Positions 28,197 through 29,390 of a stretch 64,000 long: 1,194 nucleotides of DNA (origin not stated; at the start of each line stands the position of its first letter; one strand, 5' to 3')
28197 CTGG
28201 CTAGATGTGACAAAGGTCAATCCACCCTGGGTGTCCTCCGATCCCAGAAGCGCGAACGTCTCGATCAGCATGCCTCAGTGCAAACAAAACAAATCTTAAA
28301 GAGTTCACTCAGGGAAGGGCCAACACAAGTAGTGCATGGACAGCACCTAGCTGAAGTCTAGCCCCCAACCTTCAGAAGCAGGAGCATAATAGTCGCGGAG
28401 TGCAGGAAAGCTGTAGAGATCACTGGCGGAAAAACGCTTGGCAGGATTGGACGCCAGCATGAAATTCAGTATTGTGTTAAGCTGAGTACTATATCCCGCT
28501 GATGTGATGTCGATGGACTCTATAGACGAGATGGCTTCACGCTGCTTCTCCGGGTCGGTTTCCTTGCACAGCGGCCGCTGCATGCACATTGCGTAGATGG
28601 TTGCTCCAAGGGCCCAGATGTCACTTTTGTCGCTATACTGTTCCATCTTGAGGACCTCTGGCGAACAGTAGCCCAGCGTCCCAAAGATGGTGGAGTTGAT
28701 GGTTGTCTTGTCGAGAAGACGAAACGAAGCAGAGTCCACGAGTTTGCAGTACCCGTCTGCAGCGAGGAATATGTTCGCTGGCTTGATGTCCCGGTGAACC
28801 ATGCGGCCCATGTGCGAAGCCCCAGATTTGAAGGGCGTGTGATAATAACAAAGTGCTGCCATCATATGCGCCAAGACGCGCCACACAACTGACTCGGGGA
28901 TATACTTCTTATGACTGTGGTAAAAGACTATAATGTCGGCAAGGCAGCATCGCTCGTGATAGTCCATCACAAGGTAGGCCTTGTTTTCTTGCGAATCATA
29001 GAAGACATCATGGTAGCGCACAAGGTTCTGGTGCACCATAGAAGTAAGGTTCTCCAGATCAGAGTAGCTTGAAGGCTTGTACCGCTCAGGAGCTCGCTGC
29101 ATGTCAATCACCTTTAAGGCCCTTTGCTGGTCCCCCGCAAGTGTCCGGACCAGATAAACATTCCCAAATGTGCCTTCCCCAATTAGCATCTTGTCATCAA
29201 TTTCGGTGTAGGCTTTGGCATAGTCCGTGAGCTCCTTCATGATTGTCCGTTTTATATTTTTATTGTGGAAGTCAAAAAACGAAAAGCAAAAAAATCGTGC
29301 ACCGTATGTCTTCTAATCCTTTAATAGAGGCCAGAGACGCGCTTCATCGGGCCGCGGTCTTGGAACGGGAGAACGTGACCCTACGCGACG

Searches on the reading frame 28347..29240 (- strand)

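Call 87: search_protein_families(library=pfam, proteins=[window:28347-29240:-], max_evalue=0.001)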
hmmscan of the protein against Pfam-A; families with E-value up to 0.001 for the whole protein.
window:28347-29240:- (297 aa): 3 families
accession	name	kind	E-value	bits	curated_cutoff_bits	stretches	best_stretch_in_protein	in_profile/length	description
PF00069.31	Pkinase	-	3.4e-43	148.4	31.7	1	17-277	4-259/263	Protein kinase domain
PF07714.23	PK_Tyr_Ser-Thr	-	9.6e-23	81.2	23.1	1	19-276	6-255/258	Protein tyrosine and serine/threonine kinase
PF14531.12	Kinase-like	-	0.00039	20.2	25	0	146-229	165-256/289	Kinase-like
